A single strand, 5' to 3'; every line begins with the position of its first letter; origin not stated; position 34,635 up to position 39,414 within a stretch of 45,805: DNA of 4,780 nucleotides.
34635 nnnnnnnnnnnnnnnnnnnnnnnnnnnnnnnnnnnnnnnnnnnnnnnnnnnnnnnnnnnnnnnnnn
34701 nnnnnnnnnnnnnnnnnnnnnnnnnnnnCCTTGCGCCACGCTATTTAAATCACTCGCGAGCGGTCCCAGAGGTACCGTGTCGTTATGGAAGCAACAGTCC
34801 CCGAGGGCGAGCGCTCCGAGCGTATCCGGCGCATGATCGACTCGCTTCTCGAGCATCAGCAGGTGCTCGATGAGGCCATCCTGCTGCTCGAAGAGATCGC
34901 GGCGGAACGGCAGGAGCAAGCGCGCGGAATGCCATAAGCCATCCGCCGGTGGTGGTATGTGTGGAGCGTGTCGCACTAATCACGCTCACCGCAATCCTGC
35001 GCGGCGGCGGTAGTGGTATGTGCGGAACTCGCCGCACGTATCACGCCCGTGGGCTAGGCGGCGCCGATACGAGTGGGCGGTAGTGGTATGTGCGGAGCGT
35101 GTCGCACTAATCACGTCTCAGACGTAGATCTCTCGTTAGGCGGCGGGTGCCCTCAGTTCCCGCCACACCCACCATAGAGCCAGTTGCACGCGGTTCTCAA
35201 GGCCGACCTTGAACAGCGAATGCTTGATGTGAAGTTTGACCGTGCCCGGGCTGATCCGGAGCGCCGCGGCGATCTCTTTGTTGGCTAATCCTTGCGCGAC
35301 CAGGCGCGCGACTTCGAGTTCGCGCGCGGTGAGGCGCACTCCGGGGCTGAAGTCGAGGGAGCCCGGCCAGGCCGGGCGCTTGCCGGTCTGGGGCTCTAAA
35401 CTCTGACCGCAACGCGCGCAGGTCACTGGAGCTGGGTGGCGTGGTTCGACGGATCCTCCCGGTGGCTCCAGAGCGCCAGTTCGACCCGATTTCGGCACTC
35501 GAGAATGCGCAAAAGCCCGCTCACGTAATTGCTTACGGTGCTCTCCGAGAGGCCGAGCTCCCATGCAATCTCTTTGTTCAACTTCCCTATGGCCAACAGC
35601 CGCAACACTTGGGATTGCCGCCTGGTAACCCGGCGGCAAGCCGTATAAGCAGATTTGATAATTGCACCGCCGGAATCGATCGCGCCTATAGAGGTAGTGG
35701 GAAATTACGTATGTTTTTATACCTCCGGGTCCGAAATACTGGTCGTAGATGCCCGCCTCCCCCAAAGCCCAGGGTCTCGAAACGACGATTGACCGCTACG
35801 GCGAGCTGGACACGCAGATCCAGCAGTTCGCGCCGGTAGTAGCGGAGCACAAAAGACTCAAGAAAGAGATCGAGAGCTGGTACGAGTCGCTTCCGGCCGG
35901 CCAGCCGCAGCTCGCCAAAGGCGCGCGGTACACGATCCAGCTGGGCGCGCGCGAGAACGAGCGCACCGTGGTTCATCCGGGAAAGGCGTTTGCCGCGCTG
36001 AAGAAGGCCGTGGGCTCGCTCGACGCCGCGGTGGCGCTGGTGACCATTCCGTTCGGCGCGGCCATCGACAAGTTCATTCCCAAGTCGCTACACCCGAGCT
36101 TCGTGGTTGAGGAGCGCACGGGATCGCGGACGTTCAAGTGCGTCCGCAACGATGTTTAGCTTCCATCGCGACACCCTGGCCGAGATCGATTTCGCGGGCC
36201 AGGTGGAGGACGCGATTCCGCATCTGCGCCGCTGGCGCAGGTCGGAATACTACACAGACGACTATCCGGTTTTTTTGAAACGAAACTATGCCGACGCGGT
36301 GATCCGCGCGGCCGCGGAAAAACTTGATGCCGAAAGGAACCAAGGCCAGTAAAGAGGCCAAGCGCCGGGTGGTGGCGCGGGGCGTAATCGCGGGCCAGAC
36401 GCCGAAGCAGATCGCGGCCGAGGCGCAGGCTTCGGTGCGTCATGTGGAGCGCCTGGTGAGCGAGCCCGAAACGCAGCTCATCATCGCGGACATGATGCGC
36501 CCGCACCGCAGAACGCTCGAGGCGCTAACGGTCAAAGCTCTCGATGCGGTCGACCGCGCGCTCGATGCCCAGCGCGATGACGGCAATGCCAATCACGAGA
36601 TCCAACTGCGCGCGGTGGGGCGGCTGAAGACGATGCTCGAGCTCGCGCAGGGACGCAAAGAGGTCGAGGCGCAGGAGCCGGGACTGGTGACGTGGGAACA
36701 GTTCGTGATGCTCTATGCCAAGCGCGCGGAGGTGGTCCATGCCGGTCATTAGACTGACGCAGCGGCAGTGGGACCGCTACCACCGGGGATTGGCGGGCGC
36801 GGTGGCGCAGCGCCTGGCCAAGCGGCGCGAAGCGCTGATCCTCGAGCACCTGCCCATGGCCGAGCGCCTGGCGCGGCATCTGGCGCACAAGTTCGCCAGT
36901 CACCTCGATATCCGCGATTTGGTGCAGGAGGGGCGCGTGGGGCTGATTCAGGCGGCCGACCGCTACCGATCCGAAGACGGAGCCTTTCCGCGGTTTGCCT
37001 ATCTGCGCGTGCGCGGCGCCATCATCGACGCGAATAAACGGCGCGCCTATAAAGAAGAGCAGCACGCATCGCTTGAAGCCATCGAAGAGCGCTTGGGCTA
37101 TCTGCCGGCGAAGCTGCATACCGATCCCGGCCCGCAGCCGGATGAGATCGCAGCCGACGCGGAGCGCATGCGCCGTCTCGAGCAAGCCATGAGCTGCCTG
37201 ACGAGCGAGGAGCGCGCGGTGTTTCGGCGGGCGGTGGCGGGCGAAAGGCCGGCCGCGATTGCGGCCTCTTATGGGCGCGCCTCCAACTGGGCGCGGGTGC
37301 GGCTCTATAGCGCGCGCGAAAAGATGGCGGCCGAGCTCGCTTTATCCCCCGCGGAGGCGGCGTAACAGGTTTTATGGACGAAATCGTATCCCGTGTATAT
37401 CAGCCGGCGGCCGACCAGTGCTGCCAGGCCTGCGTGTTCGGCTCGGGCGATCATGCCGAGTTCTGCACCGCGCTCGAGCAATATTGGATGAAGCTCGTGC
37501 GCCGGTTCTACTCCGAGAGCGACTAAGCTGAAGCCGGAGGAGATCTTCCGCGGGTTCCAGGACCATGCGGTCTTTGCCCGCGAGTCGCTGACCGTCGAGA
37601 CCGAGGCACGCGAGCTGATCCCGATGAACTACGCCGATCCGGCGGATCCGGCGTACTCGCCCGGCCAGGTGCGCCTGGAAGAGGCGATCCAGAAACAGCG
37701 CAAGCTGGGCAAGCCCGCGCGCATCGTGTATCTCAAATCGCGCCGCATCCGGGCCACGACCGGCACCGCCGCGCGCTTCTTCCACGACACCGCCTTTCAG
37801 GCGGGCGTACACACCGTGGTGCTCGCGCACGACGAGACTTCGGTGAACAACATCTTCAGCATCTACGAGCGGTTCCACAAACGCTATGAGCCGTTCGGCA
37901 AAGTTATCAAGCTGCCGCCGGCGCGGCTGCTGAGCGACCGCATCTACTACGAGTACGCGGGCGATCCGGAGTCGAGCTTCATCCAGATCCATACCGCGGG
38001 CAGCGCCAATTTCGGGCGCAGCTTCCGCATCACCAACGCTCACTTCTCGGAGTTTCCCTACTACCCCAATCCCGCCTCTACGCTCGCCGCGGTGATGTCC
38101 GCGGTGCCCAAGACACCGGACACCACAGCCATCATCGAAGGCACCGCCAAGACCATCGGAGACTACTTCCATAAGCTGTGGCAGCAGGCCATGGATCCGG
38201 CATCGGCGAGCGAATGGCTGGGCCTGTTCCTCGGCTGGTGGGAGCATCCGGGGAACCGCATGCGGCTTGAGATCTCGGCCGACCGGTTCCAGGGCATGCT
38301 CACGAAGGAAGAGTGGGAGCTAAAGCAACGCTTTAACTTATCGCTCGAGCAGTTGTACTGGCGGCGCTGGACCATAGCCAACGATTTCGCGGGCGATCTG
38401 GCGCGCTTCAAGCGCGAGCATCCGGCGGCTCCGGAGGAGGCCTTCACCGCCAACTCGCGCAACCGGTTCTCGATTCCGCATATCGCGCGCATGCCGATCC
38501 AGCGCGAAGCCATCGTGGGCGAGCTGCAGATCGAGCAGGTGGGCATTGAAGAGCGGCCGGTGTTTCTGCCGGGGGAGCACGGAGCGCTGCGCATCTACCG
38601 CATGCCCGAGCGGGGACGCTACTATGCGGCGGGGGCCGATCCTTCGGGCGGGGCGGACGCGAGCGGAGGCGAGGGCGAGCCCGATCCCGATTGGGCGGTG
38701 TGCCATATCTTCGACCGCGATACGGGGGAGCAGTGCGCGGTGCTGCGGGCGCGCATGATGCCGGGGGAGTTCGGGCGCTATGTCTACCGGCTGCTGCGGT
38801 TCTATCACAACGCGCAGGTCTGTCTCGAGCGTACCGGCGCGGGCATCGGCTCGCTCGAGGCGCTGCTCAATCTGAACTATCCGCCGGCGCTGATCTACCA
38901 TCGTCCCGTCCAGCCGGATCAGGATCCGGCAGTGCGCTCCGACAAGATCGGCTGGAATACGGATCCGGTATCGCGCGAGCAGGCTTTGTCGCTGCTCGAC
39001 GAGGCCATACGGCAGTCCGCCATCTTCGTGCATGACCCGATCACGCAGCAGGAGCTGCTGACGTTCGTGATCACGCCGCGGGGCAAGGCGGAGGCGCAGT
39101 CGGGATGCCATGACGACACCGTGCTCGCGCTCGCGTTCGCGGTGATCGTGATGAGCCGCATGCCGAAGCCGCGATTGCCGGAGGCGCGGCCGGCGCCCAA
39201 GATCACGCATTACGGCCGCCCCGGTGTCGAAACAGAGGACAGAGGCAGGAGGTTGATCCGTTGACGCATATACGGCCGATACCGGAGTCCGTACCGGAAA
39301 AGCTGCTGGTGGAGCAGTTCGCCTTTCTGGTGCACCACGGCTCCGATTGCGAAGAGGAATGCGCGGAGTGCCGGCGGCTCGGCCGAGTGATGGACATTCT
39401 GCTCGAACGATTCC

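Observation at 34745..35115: Three 38-nt stem-loop repeats with strand-specific G.U-compatible variation, downstream of a small divergent ORF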

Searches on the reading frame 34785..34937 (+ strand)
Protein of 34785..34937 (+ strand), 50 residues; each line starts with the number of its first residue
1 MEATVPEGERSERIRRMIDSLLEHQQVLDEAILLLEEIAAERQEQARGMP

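Call 8: search_protein_families(library=pfam, proteins=[window:34785-34937:+], max_evalue=0.01)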
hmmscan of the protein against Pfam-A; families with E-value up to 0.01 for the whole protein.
window:34785-34937:+ (50 aa): 0 families

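Call 9: search_protein_families(library=phrogs, proteins=[window:34785-34937:+], max_evalue=0.01)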
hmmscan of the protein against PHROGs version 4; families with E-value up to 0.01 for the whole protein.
window:34785-34937:+ (50 aa): 0 families

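Call 84: find_homologous_proteins(query=window:34785-34937:+, max_evalue=0.01)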
Query window:34785-34937:+ (50 aa): 1 proteins with E <= 0.01 among 1 candidates.
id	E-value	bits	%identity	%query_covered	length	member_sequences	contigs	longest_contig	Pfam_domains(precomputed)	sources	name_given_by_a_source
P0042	4.9e-22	93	100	100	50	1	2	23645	-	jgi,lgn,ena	-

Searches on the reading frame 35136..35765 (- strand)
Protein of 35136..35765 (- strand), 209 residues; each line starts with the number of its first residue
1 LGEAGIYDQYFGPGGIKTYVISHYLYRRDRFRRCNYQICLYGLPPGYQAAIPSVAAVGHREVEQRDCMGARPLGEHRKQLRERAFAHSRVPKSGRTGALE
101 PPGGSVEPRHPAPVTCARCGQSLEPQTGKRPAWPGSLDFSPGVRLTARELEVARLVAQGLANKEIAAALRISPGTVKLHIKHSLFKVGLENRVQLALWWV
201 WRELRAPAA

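Call 8: search_protein_families(library=pfam, proteins=[window:35136-35765:-], max_evalue=0.01)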
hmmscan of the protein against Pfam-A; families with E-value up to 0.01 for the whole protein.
window:35136-35765:- (209 aa): 6 families
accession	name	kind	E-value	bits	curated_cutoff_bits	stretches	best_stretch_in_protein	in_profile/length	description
PF00196.25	GerE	-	2.9e-17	62.5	23.5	1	145-198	3-56/57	Bacterial regulatory proteins, luxR family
PF13384.12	HTH_23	-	2.4e-05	24.4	24.6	1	148-181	6-39/50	Homeodomain-like domain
PF08281.18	Sigma70_r4_2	-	0.00053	20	25.7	1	157-182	24-49/54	Sigma-70, region 4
PF13936.12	HTH_38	-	0.0033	17.6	27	0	151-180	12-41/44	Helix-turn-helix domain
PF13518.12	HTH_28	-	0.0077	16.7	25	0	150-177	3-30/52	Helix-turn-helix domain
PF13412.12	HTH_24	-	0.0093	16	21.9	0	159-181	17-39/48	Winged helix-turn-helix DNA-binding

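Call 9: search_protein_families(library=phrogs, proteins=[window:35136-35765:-], max_evalue=0.01)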
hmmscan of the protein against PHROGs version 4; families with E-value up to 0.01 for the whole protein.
window:35136-35765:- (209 aa): 6 families
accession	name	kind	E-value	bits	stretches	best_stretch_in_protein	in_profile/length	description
phrog_3282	-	transcription regulation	9.2e-13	49.4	1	142-195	45-98/158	sigma factor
phrog_10300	-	transcription regulation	3e-07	31.6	1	142-191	118-167/182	transcriptional regulator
phrog_3855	-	DNA, RNA and nucleotide metabolism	1.8e-05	26.1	1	146-183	66-103/115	HTH DNA binding protein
phrog_24049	-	unknown function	0.0013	19.7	1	145-200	17-72/149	-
phrog_20467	-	DNA, RNA and nucleotide metabolism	0.0052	17.7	0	150-184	69-103/112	HNH endonuclease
phrog_2538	-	head and packaging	0.0057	17.7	1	144-194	2-53/129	terminase small subunit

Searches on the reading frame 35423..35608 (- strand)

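Call 8: search_protein_families(library=pfam, proteins=[window:35423-35608:-], max_evalue=0.01)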
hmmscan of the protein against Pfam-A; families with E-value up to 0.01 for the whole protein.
window:35423-35608:- (61 aa): 3 families
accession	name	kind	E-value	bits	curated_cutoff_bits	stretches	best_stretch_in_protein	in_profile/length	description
PF00196.25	GerE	-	3.5e-13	49.4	23.5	1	1-47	10-56/57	Bacterial regulatory proteins, luxR family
PF13384.12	HTH_23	-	0.0045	17.2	24.6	1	1-30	10-39/50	Homeodomain-like domain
PF08281.18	Sigma70_r4_2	-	0.0092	16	25.7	0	11-30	29-48/54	Sigma-70, region 4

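Call 9: search_protein_families(library=phrogs, proteins=[window:35423-35608:-], max_evalue=0.01)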
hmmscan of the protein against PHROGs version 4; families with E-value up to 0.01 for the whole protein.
window:35423-35608:- (61 aa): 1 family
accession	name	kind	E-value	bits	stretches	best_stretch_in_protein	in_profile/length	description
phrog_3282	-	transcription regulation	0.00027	21.9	1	5-44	59-98/158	sigma factor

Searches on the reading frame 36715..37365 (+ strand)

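Call 8: search_protein_families(library=pfam, proteins=[window:36715-37365:+], max_evalue=0.01)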
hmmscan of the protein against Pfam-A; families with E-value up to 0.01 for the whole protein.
window:36715-37365:+ (216 aa): 1 family
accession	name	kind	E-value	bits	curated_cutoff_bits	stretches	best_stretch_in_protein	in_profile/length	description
PF04542.20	Sigma70_r2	-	2.2e-13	50.2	24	1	41-110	1-68/71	Sigma-70 region 2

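Call 9: search_protein_families(library=phrogs, proteins=[window:36715-37365:+], max_evalue=0.01)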
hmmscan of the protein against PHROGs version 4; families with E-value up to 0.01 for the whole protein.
window:36715-37365:+ (216 aa): 2 families
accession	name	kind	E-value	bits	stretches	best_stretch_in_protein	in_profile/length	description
phrog_1740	-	transcription regulation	8e-11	42.1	1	39-208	59-216/567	RNA polymerase sigma factor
phrog_351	-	transcription regulation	1.6e-08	34.7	1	37-204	504-722/928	RNA polymerase sigma factor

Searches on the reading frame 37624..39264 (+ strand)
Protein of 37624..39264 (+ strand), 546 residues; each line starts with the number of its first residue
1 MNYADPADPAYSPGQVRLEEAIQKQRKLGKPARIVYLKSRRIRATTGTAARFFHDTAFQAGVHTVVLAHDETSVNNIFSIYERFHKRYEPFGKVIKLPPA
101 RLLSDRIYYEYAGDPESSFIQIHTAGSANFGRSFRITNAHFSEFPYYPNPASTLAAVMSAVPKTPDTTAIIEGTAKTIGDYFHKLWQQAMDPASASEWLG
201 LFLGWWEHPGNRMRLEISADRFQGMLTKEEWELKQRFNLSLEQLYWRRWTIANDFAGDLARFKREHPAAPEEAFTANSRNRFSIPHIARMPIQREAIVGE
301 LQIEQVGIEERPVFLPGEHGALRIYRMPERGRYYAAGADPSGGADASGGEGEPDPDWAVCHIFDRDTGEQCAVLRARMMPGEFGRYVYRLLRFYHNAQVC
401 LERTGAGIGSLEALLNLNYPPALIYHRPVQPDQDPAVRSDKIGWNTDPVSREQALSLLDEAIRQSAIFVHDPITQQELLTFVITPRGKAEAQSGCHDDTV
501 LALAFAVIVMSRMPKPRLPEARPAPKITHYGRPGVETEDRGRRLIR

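Call 8: search_protein_families(library=pfam, proteins=[window:37624-39264:+], max_evalue=0.01)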
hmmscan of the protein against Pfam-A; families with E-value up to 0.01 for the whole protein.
window:37624-39264:+ (546 aa): 0 families

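Call 9: search_protein_families(library=phrogs, proteins=[window:37624-39264:+], max_evalue=0.01)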
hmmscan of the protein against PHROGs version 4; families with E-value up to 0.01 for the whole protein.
window:37624-39264:+ (546 aa): 3 families
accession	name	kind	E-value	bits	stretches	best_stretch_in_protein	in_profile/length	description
phrog_2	-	head and packaging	6.1e-21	75.9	1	22-516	267-601/807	terminase large subunit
phrog_38407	-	unknown function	2.6e-11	44.1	1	325-515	173-353/370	-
phrog_24361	-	head and packaging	3.8e-09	37.6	1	393-516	23-144/162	terminase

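Call 15: find_related_loci(query=window:37624-39264:+, collection=viral_contigs, flank=8000)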
Query window:37624-39264:+ (546 aa) in viral_contigs; peptide patterns used: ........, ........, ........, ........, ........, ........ (x = any residue, [..] = any of these).
11 stretches matched a pattern; 11 encode a relative of the query (tblastn E <= 1e-3); 11 distinct loci.
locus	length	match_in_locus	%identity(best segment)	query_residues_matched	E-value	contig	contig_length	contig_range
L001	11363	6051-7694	73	13-542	0e+0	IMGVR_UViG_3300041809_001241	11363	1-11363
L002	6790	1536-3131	67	12-544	0e+0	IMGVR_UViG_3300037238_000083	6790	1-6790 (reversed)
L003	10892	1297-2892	67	12-544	0e+0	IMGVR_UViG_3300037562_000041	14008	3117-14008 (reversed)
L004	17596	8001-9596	65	13-540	0e+0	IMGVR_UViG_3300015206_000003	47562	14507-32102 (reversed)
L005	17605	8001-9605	64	12-544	0e+0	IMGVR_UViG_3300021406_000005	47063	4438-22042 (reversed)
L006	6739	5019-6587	63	12-533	0e+0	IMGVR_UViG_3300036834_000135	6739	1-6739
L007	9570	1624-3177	62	14-532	0e+0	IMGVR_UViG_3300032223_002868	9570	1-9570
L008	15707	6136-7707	65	12-533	0e+0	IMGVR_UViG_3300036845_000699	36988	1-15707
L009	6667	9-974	64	226-545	1e-128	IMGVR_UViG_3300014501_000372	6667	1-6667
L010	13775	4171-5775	68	13-544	0e+0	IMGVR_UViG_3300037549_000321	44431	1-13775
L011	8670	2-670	61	325-546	1e-80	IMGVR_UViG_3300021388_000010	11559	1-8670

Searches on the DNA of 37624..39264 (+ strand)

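Call 72: search_with_rna_model(model_id=R1, sources=[L001, L002, L003, L004, L005, L006, L007, L008, L009, L010, L011, L031, L033, L034, L039, L041, L042, L045, L046, L047, L049, L050], max_evalue=1)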
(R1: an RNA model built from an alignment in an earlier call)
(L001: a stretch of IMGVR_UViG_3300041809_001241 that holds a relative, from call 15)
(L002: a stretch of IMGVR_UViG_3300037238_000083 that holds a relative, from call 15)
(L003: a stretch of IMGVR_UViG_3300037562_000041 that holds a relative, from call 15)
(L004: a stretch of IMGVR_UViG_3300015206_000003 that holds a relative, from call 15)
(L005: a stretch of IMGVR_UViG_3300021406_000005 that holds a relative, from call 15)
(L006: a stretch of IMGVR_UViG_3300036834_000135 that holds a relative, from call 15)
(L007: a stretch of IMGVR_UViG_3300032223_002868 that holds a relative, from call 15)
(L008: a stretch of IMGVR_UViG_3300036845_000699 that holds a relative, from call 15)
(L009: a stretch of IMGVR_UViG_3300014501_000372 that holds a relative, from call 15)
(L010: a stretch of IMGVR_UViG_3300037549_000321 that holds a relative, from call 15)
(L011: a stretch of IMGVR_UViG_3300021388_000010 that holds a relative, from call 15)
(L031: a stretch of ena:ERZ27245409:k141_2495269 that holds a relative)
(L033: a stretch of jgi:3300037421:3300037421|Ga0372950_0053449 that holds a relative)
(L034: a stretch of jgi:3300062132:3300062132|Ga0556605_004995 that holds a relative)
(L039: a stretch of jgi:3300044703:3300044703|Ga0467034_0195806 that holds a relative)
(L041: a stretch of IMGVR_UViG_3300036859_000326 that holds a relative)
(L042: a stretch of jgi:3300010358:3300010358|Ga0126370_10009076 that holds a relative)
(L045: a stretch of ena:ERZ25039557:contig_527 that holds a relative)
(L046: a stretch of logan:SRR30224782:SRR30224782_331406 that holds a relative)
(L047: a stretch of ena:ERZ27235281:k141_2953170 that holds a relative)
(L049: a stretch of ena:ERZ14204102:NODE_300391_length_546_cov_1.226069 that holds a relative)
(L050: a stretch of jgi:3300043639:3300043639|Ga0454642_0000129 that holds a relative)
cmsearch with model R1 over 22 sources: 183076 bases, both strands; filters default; matches with E-value up to 1: 18.
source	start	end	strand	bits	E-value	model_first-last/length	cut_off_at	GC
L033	1489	1526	+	33.7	5.2e-09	4-41/42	-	0.55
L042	644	681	+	33.6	5.4e-09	2-39/42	-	0.53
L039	540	576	+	32.9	8.9e-09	4-40/42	-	0.57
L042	574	611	+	32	1.7e-08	2-39/42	-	0.55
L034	5009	5046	+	30.6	4.8e-08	2-40/42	-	0.58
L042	531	566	+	30.3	5.9e-08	3-38/42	-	0.53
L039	459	496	+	29.2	1.4e-07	2-40/42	-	0.61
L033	1491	1525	-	26.6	9.5e-07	5-39/42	-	0.57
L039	542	576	-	22.1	2.6e-05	5-39/42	-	0.57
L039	462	496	-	21.2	5.1e-05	5-40/42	-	0.63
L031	1510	1549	+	21.1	5.4e-05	3-39/42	-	0.52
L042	647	680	-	19.5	0.00018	7-40/42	-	0.56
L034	5012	5048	-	18.9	0.00028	3-40/42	-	0.57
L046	1316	1351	+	17.8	0.0006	4-40/42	-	0.67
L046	1318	1350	-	17.8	0.00062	6-39/42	-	0.67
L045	3958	3988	-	13.1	0.02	2-33/42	-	0.65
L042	577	602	-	13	0.02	15-40/42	-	0.65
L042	533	558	-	10.8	0.11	15-40/42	-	0.62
